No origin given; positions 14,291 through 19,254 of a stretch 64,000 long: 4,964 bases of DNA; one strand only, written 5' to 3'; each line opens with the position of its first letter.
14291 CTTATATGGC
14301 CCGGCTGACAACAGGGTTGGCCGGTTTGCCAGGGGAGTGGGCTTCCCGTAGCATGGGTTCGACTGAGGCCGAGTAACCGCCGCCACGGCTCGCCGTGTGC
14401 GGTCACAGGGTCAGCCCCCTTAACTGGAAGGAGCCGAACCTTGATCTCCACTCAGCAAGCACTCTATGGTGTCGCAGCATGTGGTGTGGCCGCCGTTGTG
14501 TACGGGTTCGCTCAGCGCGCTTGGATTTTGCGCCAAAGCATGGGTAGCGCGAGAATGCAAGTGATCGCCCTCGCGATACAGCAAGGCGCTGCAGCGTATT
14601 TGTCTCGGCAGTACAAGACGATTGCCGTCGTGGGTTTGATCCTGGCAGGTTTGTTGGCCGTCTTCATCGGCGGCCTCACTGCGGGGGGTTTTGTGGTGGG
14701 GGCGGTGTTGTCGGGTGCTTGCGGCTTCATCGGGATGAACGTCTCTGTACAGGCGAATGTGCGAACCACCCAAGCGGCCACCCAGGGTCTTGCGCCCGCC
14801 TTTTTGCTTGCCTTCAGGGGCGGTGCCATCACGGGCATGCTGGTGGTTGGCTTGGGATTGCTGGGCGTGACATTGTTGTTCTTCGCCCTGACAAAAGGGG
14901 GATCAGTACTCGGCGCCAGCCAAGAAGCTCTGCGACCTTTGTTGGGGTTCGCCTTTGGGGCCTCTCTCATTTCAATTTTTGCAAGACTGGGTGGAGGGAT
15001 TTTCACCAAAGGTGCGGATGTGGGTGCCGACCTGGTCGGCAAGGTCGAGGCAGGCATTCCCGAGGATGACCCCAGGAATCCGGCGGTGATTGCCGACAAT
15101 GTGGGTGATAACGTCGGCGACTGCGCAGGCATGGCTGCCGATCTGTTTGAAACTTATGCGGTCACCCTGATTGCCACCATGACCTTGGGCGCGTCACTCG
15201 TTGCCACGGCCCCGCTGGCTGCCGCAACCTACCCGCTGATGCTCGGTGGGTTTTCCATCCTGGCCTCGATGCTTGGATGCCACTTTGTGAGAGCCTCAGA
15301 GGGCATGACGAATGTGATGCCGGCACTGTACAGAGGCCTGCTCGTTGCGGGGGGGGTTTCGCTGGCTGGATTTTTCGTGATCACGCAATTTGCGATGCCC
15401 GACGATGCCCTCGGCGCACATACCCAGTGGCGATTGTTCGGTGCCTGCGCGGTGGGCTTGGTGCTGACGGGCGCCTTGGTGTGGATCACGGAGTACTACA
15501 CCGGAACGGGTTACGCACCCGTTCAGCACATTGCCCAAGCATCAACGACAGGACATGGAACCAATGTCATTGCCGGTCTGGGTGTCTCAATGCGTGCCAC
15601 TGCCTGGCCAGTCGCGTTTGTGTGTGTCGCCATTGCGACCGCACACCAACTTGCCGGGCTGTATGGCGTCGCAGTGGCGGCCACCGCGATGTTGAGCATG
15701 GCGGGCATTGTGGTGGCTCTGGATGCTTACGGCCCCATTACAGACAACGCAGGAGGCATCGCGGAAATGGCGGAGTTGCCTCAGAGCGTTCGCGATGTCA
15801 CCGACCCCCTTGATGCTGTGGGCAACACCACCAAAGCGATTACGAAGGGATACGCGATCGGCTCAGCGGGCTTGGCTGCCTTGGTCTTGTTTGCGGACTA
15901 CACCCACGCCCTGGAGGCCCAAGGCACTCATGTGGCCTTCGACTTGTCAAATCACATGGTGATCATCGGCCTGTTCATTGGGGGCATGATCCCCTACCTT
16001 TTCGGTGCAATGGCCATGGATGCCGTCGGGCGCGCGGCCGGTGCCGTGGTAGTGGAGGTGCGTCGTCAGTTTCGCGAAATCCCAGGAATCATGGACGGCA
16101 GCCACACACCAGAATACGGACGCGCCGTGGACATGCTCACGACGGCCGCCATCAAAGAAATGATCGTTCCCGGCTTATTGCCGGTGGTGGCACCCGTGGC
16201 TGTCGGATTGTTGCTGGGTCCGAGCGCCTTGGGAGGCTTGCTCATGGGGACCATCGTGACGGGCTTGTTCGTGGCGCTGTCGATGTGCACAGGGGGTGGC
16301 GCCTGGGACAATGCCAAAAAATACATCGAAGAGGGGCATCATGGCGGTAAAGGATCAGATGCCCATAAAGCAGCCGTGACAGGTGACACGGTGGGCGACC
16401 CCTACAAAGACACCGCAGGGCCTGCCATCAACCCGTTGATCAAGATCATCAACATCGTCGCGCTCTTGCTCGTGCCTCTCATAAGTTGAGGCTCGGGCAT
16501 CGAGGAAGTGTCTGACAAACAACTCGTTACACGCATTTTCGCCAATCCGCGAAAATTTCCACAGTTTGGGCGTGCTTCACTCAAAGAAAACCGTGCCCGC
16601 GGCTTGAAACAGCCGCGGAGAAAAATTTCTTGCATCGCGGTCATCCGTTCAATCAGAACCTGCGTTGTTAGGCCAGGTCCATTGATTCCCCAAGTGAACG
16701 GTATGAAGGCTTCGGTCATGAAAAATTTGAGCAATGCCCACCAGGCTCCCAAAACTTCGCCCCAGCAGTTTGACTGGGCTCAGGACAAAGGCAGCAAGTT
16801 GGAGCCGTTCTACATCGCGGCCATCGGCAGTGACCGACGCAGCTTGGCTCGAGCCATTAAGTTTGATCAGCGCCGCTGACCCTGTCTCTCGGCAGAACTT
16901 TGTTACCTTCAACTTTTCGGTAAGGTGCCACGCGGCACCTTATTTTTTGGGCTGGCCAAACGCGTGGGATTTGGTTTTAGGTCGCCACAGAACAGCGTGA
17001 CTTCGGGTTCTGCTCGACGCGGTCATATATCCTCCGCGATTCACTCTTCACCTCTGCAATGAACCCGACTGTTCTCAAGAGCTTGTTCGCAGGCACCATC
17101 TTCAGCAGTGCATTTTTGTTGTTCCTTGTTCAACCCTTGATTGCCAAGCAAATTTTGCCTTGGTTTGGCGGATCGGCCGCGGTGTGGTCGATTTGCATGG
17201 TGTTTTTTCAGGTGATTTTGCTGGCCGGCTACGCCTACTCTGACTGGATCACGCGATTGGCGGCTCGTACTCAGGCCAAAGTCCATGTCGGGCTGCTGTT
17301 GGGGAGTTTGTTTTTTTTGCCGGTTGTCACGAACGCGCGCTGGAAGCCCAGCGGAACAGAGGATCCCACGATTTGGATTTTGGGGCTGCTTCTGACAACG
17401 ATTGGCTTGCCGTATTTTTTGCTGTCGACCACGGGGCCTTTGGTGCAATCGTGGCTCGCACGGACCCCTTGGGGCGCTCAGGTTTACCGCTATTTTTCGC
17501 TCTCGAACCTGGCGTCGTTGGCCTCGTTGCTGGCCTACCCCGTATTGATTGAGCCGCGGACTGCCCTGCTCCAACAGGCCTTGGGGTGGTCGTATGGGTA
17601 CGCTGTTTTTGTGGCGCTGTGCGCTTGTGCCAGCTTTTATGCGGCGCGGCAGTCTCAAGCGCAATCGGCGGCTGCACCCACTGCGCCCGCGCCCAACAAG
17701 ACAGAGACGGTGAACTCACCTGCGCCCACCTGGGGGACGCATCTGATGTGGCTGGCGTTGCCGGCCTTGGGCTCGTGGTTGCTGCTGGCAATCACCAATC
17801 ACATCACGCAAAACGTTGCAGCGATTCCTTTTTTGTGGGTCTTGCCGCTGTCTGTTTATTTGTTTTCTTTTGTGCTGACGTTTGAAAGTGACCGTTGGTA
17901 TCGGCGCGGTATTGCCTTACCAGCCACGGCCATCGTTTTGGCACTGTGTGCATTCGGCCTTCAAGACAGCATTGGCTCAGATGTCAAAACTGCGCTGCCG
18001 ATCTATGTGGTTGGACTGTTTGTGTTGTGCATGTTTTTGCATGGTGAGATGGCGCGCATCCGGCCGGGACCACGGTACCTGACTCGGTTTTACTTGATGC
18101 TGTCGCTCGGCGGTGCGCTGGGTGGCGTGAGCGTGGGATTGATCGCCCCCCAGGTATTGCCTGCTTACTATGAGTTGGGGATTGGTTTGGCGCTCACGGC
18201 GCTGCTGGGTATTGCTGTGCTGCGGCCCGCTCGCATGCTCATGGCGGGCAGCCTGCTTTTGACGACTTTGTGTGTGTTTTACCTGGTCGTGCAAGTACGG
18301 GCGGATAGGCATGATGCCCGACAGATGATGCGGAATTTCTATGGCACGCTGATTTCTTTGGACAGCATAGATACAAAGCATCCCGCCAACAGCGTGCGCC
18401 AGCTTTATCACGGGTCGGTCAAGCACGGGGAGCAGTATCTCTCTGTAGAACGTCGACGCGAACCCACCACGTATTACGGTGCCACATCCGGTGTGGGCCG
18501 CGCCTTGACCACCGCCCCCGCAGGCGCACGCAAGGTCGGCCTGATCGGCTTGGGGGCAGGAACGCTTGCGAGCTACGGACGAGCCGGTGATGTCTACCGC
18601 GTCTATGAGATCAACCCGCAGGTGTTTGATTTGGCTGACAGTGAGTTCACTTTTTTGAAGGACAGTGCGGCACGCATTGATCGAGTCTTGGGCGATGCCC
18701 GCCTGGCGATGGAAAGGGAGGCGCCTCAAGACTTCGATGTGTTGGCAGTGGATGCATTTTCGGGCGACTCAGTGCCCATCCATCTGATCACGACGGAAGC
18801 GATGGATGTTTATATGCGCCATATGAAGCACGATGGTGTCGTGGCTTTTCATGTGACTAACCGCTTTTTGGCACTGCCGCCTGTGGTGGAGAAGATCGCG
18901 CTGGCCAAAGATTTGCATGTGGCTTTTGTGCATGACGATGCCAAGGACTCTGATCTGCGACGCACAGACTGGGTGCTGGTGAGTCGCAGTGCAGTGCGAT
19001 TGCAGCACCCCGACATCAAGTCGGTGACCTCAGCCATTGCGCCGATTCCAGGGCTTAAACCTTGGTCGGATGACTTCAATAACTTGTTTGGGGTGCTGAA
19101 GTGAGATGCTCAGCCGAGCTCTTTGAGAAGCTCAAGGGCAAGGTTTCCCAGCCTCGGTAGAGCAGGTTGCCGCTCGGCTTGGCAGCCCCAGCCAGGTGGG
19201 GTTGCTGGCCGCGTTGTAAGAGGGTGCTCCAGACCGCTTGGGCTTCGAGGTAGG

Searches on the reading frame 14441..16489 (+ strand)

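Call 25: search_protein_families(library=ncbifam, proteins=[window:14441-16489:+], max_evalue=0.00001)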
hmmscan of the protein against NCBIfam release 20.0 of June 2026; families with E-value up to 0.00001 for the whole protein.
window:14441-16489:+ (682 aa): 13 families
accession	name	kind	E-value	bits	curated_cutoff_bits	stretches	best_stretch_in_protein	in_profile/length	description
NF001951.0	PRK00733.1-2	equivalog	0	1128.9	859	1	6-681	4-688/691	sodium-translocating pyrophosphatase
NF001959.0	PRK00733.3-4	equivalog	2.2e-264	879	975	1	10-681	7-668/674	sodium-translocating pyrophosphatase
NF001960.0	PRK00733.3-5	equivalog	9.8e-261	866.8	546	1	8-681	5-667/673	sodium-translocating pyrophosphatase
TIGR01104.1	V_PPase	equivalog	6.7e-260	864.5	651.9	1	11-681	7-690/697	V-type H(+)-translocating pyrophosphatase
NF001953.0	PRK00733.2-1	equivalog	1.4e-230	767.3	783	1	11-681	8-696/697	sodium-translocating pyrophosphatase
NF001955.0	PRK00733.2-4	equivalog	5.5e-227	755.7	1059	1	6-681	4-700/736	sodium-translocating pyrophosphatase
NF001952.0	PRK00733.1-4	equivalog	1.5e-216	721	912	1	5-681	16-727/782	sodium-translocating pyrophosphatase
NF001961.0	PRK00733.3-6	equivalog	8e-216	718.4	926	1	12-681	9-670/671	sodium-translocating pyrophosphatase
NF001954.0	PRK00733.2-2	equivalog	1.6e-211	704.7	894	1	8-681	4-717/723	sodium-translocating pyrophosphatase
NF001958.0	PRK00733.3-3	equivalog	8.5e-208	692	1055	1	14-681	10-673/680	sodium-translocating pyrophosphatase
NF001957.0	PRK00733.3-2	equivalog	5.4e-202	672.8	945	1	13-681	6-648/651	sodium-translocating pyrophosphatase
NF001956.0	PRK00733.3-1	equivalog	3e-180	601.3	1321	1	36-677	40-688/704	sodium-translocating pyrophosphatase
NF001950.0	PRK00733.1-1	equivalog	1.6e-64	218.4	826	1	8-679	57-766/807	sodium-translocating pyrophosphatase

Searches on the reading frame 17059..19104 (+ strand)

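Call 25: search_protein_families(library=ncbifam, proteins=[window:17059-19104:+], max_evalue=0.00001)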
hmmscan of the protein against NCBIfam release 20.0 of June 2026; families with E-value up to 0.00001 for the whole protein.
window:17059-19104:+ (681 aa): 2 families
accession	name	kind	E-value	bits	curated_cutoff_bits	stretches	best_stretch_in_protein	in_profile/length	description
NF037959.1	MFS_SpdSyn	subfamily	5.6e-14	51.7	40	1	343-604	134-390/480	fused MFS/spermidine synthase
NF003380.0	PRK04457.1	equivalog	1.5e-10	40.6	304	1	421-597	6-178/265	polyamine aminopropyltransferase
